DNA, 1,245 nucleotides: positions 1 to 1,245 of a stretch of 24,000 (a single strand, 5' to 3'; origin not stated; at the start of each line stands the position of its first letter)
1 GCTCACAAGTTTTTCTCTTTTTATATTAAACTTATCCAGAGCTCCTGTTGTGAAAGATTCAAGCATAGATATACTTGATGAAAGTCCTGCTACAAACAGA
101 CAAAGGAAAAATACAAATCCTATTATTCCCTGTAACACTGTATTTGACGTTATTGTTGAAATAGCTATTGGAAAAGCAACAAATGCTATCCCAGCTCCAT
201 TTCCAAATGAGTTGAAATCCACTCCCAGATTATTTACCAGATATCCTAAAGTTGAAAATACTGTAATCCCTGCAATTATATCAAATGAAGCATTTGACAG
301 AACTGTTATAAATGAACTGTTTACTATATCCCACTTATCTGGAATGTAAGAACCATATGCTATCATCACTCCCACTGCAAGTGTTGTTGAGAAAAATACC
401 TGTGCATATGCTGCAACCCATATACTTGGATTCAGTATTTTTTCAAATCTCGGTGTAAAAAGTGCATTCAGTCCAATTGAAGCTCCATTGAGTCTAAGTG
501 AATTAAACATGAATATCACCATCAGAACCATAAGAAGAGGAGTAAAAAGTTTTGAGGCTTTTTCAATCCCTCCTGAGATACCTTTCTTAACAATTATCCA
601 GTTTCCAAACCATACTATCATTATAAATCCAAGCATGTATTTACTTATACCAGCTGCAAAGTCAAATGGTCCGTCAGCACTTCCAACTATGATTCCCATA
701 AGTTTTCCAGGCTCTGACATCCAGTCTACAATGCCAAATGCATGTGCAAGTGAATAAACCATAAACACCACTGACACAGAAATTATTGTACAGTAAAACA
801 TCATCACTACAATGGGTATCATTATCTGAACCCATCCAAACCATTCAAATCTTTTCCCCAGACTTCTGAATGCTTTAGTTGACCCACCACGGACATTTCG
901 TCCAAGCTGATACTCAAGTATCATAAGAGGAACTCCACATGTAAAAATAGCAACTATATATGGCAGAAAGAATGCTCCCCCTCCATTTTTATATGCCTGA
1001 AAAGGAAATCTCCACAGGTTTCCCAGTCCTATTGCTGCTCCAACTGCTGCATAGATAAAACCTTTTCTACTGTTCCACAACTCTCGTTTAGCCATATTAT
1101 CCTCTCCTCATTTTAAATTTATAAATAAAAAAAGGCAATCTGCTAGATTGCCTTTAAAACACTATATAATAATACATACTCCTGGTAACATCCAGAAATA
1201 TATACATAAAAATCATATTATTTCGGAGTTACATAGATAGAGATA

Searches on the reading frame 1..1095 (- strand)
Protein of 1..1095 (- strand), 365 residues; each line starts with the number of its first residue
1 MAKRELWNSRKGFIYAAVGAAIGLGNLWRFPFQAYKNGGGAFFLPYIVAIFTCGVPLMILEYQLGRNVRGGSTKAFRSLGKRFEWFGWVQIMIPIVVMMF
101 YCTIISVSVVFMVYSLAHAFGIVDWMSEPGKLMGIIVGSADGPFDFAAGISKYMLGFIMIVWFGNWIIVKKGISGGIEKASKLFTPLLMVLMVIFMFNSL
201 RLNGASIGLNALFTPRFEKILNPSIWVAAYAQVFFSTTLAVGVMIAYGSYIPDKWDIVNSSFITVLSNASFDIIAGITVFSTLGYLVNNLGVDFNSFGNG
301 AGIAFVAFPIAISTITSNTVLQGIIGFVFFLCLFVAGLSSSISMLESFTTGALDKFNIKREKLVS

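Call 8: find_related_loci(query=window:1-1095:-, collection=genome_contigs, flank=3000)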
Query window:1-1095:- (365 aa) in genome_contigs; peptide patterns used: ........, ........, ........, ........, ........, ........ (x = any residue, [..] = any of these).
129 stretches matched a pattern; 56 encode a relative of the query (tblastn E <= 1e-3); 56 distinct loci.
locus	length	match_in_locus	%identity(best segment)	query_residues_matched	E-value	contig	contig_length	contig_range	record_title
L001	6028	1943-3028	86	4-365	0e+0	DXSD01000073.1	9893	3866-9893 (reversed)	MAG TPA_asm: Fusobacterium sp. isolate HRGM_Genome_1847 HRGM_Genome_1847_73, whole genome shotgun sequence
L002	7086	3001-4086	86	3-364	0e+0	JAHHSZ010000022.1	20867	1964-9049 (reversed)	MAG: Fusobacterium sp. isolate MAG069 MAG069_22, whole genome shotgun sequence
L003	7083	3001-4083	88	4-364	0e+0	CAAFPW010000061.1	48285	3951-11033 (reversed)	MAG TPA_asm: Fusobacteriaceae bacterium, isolate HGM14323, WGS project CAAFPW010000000 data, contig: SRS259486_23_k73_45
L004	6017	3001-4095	80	1-365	0e+0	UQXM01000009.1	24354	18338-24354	uncultured Fusobacterium sp. isolate UMGS734 genome assembly, contig: NODE_1056_length_24354_cov_6.399111, whole genome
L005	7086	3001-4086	78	4-365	0e+0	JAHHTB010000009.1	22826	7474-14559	MAG: Fusobacterium sp. isolate MAG071 MAG071_9, whole genome shotgun sequence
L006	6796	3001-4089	77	3-365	0e+0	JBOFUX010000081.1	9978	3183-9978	MAG: Fusobacteriaceae bacterium isolate WFFMC_MAG_593 k139_22796_flag=1_multi=12.0000_len=9978, whole genome shotgun seq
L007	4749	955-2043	77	3-365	0e+0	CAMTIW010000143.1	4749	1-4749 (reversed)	MAG TPA_asm: uncultured Fusobacteriaceae bacterium isolate ERR5094903_bin.6_metaWRAP_v1.3_MAG genome assembly, contig: E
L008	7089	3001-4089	77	3-365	0e+0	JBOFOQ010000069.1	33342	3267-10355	MAG: Fusobacteriaceae bacterium isolate WFFMC_MAG_258 k139_203050_flag=1_multi=20.9602_len=33342, whole genome shotgun s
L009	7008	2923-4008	79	3-364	0e+0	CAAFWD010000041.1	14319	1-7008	MAG TPA_asm: uncultured Cetobacterium sp., isolate HGM14301, WGS project CAAFWD010000000 data, contig: SRS475578_13_k119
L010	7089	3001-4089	72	3-365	6e-178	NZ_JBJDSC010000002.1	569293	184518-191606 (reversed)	Fusobacterium sp. MFO224 2, whole genome shotgun sequence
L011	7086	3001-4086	74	4-365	2e-176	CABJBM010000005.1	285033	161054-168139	Lachnospiraceae bacterium isolate MGYG-HGUT-00152 genome assembly, contig: ERS138181.8080_1_83.5, whole genome shotgun s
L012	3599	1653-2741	72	3-365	0e+0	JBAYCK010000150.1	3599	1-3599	MAG: Fusobacterium sp. isolate SO_2016_CLC_T2_26 scaffold59227_PH3_Jul20_2016, whole genome shotgun sequence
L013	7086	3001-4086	73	4-365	1e-175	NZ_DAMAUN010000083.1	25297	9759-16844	MAG: Lacrimispora sp. isolate CTOTU48504 NODE_246_length_25297_cov_5.854211, whole genome shotgun sequence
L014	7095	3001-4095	73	4-365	2e-174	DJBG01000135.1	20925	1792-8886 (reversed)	MAG TPA_asm: Hungatella sp. UBA5982 UBA5982_contig_185, whole genome shotgun sequence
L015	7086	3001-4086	75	4-365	5e-172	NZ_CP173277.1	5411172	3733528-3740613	Lacrimispora sp. HJ-01 chromosome, complete genome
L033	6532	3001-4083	70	4-364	1e-166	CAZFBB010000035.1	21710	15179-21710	MAG TPA_asm: uncultured Fusobacteriaceae bacterium isolate SRP324684_co1_29 genome assembly, contig: NODE_490_length_217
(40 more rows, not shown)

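Call 19: search_protein_families(library=ncbifam, proteins=[window:1-1095:-, L003:437-1837:+, L033:1593-2981:+])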
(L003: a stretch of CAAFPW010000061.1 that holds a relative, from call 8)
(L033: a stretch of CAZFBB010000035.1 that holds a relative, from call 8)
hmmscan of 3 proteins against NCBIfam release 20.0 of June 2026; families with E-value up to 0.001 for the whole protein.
window:1-1095:- (365 aa): 1 family
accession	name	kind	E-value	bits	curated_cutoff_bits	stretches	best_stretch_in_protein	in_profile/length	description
NF037979.1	Na_transp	subfamily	9.1e-16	57.8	50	1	13-362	7-326/419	sodium-dependent transporter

L003:437-1837:+ (466 aa): 5 families
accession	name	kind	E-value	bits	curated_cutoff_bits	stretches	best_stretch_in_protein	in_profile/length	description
TIGR02618.1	tyr_phenol_ly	equivalog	2.5e-257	854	720.7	1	8-456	2-450/450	tyrosine phenol-lyase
NF009709.0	PRK13238.1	subfamily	6.1e-197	655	285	1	4-458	5-461/463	tryptophanase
NF053783.1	TphnTnaApg1401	equivalog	2.3e-174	580.7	750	1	7-456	6-455/457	tryptophanase TnaA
TIGR02617.1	tnaA_trp_ase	equivalog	1.3e-160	535.4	825.8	1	4-454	1-463/467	tryptophanase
NF041359.1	GntG_guanitoxin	subfamily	4.5e-07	29.3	230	1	46-222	5-179/343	GntG family PLP-dependent aldolase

L033:1593-2981:+ (462 aa): 4 families
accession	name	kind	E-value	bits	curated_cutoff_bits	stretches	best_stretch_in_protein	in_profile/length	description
NF009709.0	PRK13238.1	subfamily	8e-216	717.2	285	1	4-461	5-461/463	tryptophanase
NF053783.1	TphnTnaApg1401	equivalog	4.4e-184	612.7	750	1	6-460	5-456/457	tryptophanase TnaA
TIGR02617.1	tnaA_trp_ase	equivalog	2.8e-175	583.8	825.8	1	4-460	1-466/467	tryptophanase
TIGR02618.1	tyr_phenol_ly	equivalog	1.4e-153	512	720.7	1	7-458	1-449/450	tyrosine phenol-lyase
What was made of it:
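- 1..1109 (-): SD (1109-1101) and 5' part (365 codons, ATG at 1095) of an NSS/SNF-family sodium-dependent transporter. The gene runs off the window start. NCBIfam NF037979 (call 19).
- On NSS (SNF) transporter, TnaT-like Trp carrier: NF037979 for the window fragment (call 19). L003 has a tyrosine phenol-lyase nearby (call 19).
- L003 has a tyrosine phenol-lyase about 1 kb upstream (call 19), so an aromatic substrate other than Trp is not excluded.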

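Call 36: find_homologous_proteins(query=window:1-1095:-, max_evalue=1e-60)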
Query window:1-1095:- (365 aa): 1618 proteins with E <= 1e-60 among 8000 candidates; the best 120 are listed.
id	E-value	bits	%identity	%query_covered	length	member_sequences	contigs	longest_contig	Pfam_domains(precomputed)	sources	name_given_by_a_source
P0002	1.6e-226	770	95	100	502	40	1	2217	PF00209.25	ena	-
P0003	6.7e-206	702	86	99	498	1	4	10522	PF00209.25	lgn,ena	-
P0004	2.2e-205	700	86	99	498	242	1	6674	PF00209.25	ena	-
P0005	3.8e-205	699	86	99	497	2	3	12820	PF00209.25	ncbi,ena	-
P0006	5.7e-205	699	87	99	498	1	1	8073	PF00209.25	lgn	-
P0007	8.3e-205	698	87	99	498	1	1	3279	PF00209.25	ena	-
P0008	1.1e-204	698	87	99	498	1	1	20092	PF00209.25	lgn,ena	-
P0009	2.8e-204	697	86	99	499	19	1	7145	PF00209.25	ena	-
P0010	2.9e-204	696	85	99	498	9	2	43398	PF00209.25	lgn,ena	-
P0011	3.1e-204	696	84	99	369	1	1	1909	PF00209.25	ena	-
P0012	1.3e-203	694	86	99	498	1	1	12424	PF00209.25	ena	-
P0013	5.0e-202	689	85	99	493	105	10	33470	PF00209.25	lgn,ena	-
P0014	2.4e-201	687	84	99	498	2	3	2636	PF00209.25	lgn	-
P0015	7.5e-201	685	85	99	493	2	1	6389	PF00209.25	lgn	-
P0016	1.4e-200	684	84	99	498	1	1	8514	PF00209.25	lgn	-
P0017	6.1e-200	682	84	99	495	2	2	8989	PF00209.25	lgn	-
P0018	4.0e-199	680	83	100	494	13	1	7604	PF00209.25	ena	-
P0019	4.5e-199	679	82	100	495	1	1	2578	PF00209.25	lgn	-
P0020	2.3e-198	677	84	99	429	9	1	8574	PF00209.25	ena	-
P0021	2.7e-198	677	84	99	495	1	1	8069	PF00209.25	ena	-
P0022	4.6e-198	676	84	99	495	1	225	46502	PF00209.25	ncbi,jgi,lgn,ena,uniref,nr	ncbi:sodium-dependent transporter [Fusobacterium mortiferum]|jgi:NSS family neurotransmitter:Na+ sym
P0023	4.6e-198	676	84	99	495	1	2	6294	PF00209.25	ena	-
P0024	4.8e-198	676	84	99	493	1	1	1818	PF00209.25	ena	-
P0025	7.5e-198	675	84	99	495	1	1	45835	PF00209.25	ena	-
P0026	8.2e-198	675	84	99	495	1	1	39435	PF00209.25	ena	-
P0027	1.5e-197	674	84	99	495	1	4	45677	PF00209.25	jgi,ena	-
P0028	1.6e-197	674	84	99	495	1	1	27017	PF00209.25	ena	-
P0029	1.8e-197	674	84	99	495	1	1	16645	PF00209.25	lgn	-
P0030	4.4e-197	673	84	99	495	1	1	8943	PF00209.25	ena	-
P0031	1.4e-194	665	81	99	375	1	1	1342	PF00209.25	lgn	-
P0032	2.1e-194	664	81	99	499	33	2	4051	PF00209.25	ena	-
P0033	2.8e-194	664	81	99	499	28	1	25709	PF00209.25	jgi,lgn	-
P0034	3.5e-193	660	80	99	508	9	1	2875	PF00209.25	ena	-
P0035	3.7e-193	660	80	99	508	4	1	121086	PF00209.25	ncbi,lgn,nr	ncbi:MAG: sodium-dependent transporter [Fusobacterium sp. JB019]|nr:sodium-dependent transporter [Fu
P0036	3.9e-193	660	80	99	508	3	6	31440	PF00209.25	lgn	-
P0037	6.5e-193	659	80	100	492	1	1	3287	PF00209.25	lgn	-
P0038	8.8e-193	659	81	99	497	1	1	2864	PF00209.25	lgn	-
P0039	2.1e-192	657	80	99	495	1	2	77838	PF00209.25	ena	-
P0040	1.5e-191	655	81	99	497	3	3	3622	PF00209.25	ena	-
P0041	1.5e-191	655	81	99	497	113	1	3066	PF00209.25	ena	-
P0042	1.9e-191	654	79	100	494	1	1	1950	PF00209.25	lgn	-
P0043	4.3e-191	653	80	100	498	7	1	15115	PF00209.25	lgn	-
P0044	5.2e-191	653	80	99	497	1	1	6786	PF00209.25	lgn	-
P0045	9.5e-191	652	80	99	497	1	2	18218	PF00209.25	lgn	-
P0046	6.8e-190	649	77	99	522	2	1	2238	PF00209.25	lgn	-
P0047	1.0e-189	649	79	99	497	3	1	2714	PF00209.25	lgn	-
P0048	1.1e-189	649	80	100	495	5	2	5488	PF00209.25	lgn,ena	-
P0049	2.6e-189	647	80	99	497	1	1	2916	PF00209.25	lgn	-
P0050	2.7e-189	647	80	99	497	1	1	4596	PF00209.25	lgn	-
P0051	2.8e-189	647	79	100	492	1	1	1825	PF00209.25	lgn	-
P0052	3.2e-189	647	81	99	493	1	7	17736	PF00209.25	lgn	-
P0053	2.5e-188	644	79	100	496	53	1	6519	PF00209.25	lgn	-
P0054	4.9e-188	643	79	99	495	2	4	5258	PF00209.25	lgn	-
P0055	2.4e-187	641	77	99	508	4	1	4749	PF00209.25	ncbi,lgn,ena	-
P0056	1.5e-186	638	78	99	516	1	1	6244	PF00209.25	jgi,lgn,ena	-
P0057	3.3e-184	630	79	99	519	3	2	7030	PF00209.25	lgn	-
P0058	5.0e-180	617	75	99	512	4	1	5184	PF00209.25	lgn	-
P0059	1.1e-177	609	75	99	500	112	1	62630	PF00209.25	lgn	-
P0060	3.0e-177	608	80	99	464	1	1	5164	PF00209.25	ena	-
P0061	2.7e-176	604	72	99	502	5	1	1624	PF00209.25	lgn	-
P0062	1.3e-174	599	72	99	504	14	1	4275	PF00209.25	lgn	-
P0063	1.7e-174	599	74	99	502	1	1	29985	PF00209.25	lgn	-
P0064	2.9e-174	598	73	99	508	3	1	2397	PF00209.25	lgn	-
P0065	3.6e-174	597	72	99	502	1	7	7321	PF00209.25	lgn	-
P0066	3.4e-173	594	73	99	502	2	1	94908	PF00209.25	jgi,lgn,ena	-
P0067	5.5e-172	590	72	99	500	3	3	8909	PF00209.25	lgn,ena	-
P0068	1.7e-171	589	73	99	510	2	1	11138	PF00209.25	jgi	jgi:NSS family neurotransmitter:Na+ symporter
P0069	2.8e-171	588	72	99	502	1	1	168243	PF00209.25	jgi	jgi:NSS family neurotransmitter:Na+ symporter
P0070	3.9e-171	587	70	99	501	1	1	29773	PF00209.25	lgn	-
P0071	2.7e-170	585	70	99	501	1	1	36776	PF00209.25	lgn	-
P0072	3.7e-170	584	72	99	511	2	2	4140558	PF00209.25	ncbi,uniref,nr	ncbi:sodium-dependent transporter [Acetobacterium malicum]|uniref:sodium-dependent transporter n=1 T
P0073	5.0e-170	584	70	99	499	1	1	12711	PF00209.25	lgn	-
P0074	5.1e-170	584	73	99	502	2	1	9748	PF00209.25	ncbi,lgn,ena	-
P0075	5.5e-170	584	72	99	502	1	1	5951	PF00209.25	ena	-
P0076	5.7e-170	584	71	99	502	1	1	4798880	PF00209.25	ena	-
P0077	1.1e-169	583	70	99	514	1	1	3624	PF00209.25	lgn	-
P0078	1.3e-169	582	71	99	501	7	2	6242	PF00209.25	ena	-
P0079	2.2e-169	582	71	99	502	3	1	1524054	PF00209.25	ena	-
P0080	2.7e-169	581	70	99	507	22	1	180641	PF00209.25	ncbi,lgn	-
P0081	2.8e-169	581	72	99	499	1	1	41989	PF00209.25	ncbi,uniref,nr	ncbi:sodium-dependent transporter [Clostridium sp.]|uniref:sodium-dependent transporter n=1 Tax=Clos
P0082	3.5e-169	581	71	99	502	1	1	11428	PF00209.25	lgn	-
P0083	3.9e-169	581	72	99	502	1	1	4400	PF00209.25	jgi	jgi:NSS family neurotransmitter:Na+ symporter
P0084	5.2e-169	580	72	99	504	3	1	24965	PF00209.25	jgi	jgi:NSS family neurotransmitter:Na+ symporter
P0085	6.2e-169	580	71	99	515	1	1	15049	PF00209.25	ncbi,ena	-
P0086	7.0e-169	580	71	99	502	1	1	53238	PF00209.25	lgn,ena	-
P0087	8.8e-169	580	81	85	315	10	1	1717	PF00209.25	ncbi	ncbi:SLC5/6 family protein, partial [Fusobacterium varium]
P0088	1.2e-168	579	71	99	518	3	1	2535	PF00209.25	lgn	-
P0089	1.5e-168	579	70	99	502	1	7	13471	PF00209.25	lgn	-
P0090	1.6e-168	579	71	99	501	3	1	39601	PF00209.25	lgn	-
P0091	1.6e-168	579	70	99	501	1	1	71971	PF00209.25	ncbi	-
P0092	1.7e-168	579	70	99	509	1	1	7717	PF00209.25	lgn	-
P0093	1.7e-168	579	69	99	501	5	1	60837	PF00209.25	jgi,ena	-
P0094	2.3e-168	578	70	99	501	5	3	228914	PF00209.25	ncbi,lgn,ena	-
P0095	2.5e-168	578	71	99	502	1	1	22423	PF00209.25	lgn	-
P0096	2.7e-168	578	72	99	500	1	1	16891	PF00209.25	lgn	-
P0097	2.7e-168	578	71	99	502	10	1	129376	PF00209.25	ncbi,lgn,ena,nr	ncbi:MAG TPA: sodium-dependent transporter [Clostridiaceae bacterium]|nr:sodium-dependent transporte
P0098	2.8e-168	578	72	99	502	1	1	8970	PF00209.25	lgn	-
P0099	2.9e-168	578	72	99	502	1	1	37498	PF00209.25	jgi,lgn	-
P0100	2.9e-168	578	71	99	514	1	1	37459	PF00209.25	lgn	-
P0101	3.4e-168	578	72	99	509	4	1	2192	PF00209.25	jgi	jgi:neurotransmitter:Na+ symporter, NSS family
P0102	5.1e-168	577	70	99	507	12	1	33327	PF00209.25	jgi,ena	-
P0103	5.2e-168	577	71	99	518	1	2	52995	PF00209.25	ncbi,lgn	-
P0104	5.8e-168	577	70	99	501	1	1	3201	PF00209.25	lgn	-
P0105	1.1e-167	576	71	99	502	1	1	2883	PF00209.25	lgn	-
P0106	1.2e-167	576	70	99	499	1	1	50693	PF00209.25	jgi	jgi:neurotransmitter:Na+ symporter, NSS family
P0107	1.3e-167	576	71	99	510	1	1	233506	PF00209.25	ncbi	ncbi:sodium-dependent transporter [Clostridium sp.]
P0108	1.4e-167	576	71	99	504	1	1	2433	PF00209.25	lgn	-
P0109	1.7e-167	576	71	99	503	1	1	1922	PF00209.25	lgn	-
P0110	2.0e-167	575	70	99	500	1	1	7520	PF00209.25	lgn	-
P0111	2.1e-167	575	69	99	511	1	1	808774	PF00209.25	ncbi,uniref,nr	ncbi:putative sodium-dependent transporter (plasmid) [Peptoclostridium acidaminophilum DSM 3953]|uni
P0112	2.4e-167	575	70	99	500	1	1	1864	PF00209.25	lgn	-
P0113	2.4e-167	575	70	99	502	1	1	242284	PF00209.25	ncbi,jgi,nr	ncbi:MAG: putative sodium-dependent transporter [Clostridia bacterium]|jgi:NSS family neurotransmitt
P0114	2.8e-167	575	71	99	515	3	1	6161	PF00209.25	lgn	-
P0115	2.9e-167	575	69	99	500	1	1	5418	PF00209.25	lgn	-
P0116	3.2e-167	575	70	99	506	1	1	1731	PF00209.25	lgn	-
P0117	4.5e-167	574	69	99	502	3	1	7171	PF00209.25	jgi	-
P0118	4.7e-167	574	70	99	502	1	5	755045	PF00209.25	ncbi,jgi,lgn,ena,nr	ncbi:MAG: sodium-dependent transporter [Firmicutes bacterium HGW-Firmicutes-1]|jgi:NSS family neurot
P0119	5.1e-167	574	70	99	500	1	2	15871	PF00209.25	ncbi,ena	-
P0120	7.3e-167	573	72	99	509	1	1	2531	PF00209.25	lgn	-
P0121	8.2e-167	573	70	99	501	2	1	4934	PF00209.25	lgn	-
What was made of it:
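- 1..1109 (-): Homologues carry PF00209 (call 36).
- On NSS (SNF) transporter, TnaT-like Trp carrier: PF00209 in all homologues (call 36).
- Closest known: TnaT. Same: The NSS/SNF fold (calls 19, 36).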

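Call 37: find_encoding_contigs(protein=P0022, flank=3000, max_places=3)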
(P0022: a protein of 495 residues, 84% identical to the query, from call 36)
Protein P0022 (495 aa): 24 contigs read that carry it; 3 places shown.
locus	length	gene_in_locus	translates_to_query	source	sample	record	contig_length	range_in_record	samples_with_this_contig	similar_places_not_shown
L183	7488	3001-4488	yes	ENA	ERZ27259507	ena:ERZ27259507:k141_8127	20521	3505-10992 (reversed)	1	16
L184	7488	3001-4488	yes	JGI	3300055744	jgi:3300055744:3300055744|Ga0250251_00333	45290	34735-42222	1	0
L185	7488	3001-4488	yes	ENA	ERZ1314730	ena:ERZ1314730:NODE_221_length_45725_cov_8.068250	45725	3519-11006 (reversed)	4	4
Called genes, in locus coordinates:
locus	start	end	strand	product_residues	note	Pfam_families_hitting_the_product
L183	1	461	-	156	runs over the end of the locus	PF00583:Acetyltransf_1, PF13673:Acetyltransf_10, PF13508:Acetyltransf_7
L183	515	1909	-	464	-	PF01212:Beta_elim_lyase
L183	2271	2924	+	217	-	PF08348:PAS_6, PF04218:CENP-B_N (faint), PF13309:HTH_22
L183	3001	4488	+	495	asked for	PF00209:SNF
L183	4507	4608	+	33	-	-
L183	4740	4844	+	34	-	-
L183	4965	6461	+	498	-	PF00209:SNF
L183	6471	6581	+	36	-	PF16951:MaAIMP_sms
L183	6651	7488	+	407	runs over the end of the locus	PF00579:tRNA-synt_1b, PF22421:SYY_C-terminal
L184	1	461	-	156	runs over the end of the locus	PF00583:Acetyltransf_1, PF13673:Acetyltransf_10, PF13508:Acetyltransf_7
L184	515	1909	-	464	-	PF01212:Beta_elim_lyase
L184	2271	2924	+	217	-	PF08348:PAS_6, PF04218:CENP-B_N (faint), PF13309:HTH_22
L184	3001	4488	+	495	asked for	PF00209:SNF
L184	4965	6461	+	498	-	PF00209:SNF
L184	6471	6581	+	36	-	PF16951:MaAIMP_sms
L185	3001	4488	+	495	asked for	PF00209:SNF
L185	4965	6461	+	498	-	PF00209:SNF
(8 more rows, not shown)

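Call 38: find_encoding_contigs(protein=P0013, flank=3000, max_places=3)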
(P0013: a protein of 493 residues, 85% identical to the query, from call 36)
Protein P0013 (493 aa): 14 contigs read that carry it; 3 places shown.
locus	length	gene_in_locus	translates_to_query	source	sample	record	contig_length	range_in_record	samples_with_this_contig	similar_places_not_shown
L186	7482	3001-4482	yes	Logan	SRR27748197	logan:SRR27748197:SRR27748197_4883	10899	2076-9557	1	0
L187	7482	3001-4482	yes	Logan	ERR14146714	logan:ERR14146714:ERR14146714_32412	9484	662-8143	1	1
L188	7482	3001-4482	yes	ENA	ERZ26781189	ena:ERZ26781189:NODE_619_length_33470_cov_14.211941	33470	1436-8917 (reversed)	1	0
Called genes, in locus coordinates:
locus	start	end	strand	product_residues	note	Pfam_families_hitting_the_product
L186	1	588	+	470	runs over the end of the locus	PF00224:PK, PF02887:PK_C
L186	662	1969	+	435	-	PF03952:Enolase_N, PF00113:Enolase_C, PF13378:MR_MLE_C, PF07476:MAAL_C (weak)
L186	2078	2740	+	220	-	PF00702:Hydrolase, PF13419:HAD_2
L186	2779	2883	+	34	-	-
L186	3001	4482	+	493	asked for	PF00209:SNF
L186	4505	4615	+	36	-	PF16951:MaAIMP_sms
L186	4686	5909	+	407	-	PF00579:tRNA-synt_1b, PF22421:SYY_C-terminal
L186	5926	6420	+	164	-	PF13302:Acetyltransf_3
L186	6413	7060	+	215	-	PF00730:HhH-GPD, PF00633:HHH (faint)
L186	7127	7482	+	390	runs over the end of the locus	PF00266:Aminotran_5, PF01053:Cys_Met_Meta_PP (weak), PF01212:Beta_elim_lyase, PF01041:DegT_DnrJ_EryC1 (weak)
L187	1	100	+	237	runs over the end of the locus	PF14188:DUF4311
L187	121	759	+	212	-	PF14187:DUF4310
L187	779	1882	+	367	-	PF03841:SelA, PF00266:Aminotran_5 (faint), PF01212:Beta_elim_lyase, PF01053:Cys_Met_Meta_PP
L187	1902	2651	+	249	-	PF07071:KDGP_aldolase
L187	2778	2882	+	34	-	-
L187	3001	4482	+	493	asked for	PF00209:SNF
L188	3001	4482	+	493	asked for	PF00209:SNF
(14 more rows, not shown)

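Call 39: find_encoding_contigs(protein=P0033, flank=3000, max_places=2)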
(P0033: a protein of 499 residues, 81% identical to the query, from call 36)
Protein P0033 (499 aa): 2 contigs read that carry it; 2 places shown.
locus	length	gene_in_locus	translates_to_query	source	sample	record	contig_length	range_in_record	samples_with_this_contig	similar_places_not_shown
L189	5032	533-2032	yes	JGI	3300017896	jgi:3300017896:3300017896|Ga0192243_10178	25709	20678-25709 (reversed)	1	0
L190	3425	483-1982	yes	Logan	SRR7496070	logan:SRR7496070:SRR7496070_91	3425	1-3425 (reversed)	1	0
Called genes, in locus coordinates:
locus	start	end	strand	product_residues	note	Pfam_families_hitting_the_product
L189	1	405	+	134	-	?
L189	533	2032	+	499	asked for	PF00209:SNF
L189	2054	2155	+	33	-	PF16951:MaAIMP_sms (weak)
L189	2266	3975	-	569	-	PF00158:Sigma54_activat, PF14532:Sigma54_activ_2, PF25601:AAA_lid_14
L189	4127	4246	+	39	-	-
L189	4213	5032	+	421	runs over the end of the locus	PF00291:PALP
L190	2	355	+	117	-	?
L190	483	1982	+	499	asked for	PF00209:SNF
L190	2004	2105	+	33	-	PF16951:MaAIMP_sms (weak)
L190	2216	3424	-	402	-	?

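Call 40: find_encoding_contigs(protein=P0035, flank=3000, max_places=2)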
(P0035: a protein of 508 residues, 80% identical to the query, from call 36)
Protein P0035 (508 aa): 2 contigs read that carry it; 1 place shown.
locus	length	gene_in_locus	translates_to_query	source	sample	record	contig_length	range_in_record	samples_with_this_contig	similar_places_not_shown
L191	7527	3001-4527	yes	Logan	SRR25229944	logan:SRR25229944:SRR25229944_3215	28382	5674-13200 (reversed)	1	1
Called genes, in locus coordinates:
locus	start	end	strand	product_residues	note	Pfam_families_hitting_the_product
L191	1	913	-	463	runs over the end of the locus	PF01212:Beta_elim_lyase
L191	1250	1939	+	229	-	PF08348:PAS_6, PF13309:HTH_22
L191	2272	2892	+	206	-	PF08348:PAS_6, PF13309:HTH_22, PF04218:CENP-B_N (faint)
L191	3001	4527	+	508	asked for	PF00209:SNF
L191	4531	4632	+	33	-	PF16951:MaAIMP_sms (weak)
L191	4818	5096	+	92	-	-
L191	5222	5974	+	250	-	PF04018:VCA0040-like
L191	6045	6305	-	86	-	PF01649:Ribosomal_S20p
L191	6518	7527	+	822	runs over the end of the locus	PF00270:DEAD, PF04851:ResIII (weak), PF06733:DEAD_2, PF13307:Helicase_C_2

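Call 44: find_encoding_contigs(protein=P0018, flank=1500, max_places=2)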
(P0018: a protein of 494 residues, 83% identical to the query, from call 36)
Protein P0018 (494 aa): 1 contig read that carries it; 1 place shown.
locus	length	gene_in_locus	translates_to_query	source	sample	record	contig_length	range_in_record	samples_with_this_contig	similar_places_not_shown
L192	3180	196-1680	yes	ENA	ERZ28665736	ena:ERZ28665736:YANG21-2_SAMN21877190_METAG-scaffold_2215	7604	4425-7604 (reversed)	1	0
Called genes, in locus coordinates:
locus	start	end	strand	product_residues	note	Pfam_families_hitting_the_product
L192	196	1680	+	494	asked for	PF00209:SNF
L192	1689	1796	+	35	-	-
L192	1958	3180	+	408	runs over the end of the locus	PF00579:tRNA-synt_1b, PF22421:SYY_C-terminal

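Call 45: find_encoding_contigs(protein=P0037, flank=1500, max_places=2)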
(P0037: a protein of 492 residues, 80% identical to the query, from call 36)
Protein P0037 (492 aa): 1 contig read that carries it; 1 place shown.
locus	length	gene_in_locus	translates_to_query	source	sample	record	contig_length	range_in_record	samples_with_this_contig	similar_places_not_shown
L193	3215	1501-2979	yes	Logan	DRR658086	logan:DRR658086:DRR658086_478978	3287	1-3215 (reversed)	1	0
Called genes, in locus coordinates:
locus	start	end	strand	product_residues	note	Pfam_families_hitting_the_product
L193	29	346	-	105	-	PF05437:AzlD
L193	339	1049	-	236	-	PF03591:AzlC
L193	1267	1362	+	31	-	-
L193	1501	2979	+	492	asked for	PF00209:SNF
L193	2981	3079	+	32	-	-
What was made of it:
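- The leader unit stays with the transporter when the upstream gene differs (calls 37, 38, 45).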
